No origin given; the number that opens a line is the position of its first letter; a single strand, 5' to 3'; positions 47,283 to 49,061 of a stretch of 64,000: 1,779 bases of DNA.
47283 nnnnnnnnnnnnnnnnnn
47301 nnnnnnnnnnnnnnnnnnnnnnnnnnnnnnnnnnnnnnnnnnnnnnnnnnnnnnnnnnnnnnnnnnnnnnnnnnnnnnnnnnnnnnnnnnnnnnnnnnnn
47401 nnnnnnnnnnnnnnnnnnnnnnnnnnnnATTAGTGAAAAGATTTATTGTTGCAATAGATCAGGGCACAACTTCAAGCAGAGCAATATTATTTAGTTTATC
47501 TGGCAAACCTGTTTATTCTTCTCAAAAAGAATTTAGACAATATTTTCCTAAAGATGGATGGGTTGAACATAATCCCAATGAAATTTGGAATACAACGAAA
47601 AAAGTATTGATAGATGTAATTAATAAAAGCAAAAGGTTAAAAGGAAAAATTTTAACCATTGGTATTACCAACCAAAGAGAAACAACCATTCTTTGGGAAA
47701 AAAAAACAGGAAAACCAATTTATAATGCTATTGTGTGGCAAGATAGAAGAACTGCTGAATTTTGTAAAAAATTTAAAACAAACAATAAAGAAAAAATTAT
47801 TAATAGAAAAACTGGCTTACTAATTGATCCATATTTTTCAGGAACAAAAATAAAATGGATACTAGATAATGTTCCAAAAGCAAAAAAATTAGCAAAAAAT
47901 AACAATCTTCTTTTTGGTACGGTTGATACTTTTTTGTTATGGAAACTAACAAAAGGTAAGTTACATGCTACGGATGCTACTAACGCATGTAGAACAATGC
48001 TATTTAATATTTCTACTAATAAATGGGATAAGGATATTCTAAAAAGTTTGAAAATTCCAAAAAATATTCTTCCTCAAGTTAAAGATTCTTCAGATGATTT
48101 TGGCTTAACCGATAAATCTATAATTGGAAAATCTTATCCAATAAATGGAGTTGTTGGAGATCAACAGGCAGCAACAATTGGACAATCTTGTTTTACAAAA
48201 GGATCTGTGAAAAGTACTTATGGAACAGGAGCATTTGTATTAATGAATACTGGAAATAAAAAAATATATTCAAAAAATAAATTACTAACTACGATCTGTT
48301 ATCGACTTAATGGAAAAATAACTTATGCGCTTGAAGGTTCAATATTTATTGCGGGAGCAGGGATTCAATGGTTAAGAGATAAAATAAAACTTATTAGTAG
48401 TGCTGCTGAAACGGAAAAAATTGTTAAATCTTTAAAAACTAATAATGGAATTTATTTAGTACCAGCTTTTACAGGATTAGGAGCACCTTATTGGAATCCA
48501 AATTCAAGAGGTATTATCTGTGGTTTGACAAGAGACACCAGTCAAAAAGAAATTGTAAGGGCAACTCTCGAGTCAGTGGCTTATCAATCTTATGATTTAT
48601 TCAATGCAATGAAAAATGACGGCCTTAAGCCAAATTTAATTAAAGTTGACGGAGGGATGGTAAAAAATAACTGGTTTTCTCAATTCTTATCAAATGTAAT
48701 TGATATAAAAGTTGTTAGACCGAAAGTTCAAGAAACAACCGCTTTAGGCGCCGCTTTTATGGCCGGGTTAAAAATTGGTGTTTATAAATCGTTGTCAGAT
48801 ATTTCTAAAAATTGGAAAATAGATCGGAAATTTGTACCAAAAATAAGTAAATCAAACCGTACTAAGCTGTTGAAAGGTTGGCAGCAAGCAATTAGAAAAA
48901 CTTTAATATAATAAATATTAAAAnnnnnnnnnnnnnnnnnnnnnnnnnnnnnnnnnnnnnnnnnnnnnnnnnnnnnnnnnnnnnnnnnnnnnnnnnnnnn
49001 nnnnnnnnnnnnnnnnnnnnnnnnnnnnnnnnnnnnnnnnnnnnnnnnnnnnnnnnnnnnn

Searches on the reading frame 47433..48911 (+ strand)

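Call 16: search_protein_families(library=ncbifam, proteins=[window:47433-48911:+], max_evalue=1e-8)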
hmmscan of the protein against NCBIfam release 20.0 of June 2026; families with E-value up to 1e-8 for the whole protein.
window:47433-48911:+ (492 aa): 12 families
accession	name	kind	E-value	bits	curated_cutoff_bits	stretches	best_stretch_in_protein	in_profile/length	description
NF000756.0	PRK00047.1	subfamily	2.6e-224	745.1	498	1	2-490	4-494/502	glycerol kinase GlpK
TIGR01311.1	glycerol_kin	equivalog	3.4e-212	705.1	590.35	1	4-490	2-493/496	glycerol kinase GlpK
TIGR01312.1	XylB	equivalog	2.1e-64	217.9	380.25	1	7-473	2-464/481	xylulokinase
TIGR01314.1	gntK_FGGY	equivalog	4.2e-46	157.5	648.55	1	4-469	1-471/505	gluconokinase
NF008187.0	PRK10939.1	equivalog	7.7e-36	123.8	528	2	2-318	3-316/521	autoinducer-2 kinase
NF011601.0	PRK15027.1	equivalog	7.8e-35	120.2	912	1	6-473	3-461/484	xylulokinase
TIGR01315.1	5C_CHO_kinase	subfamily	1.1e-29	103.5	408.7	2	312-469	356-514/541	FGGY family pentulose kinase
TIGR02628.1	fuculo_kin_coli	equivalog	1.2e-20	73.9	470.9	1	5-467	3-461/465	L-fuculokinase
NF003154.0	PRK04123.1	equivalog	2.7e-16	59.4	428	1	335-462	378-506/554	ribulokinase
TIGR02627.1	rhamnulo_kin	equivalog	1.6e-15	56.6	527.95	1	6-252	1-240/454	rhamnulokinase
NF007925.0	PRK10640.1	equivalog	8e-14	50.9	639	1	3-284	4-276/489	rhamnulokinase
TIGR01234.1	L-ribulokinase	equivalog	1.6e-10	40.4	583.25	1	327-460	363-497/536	ribulokinase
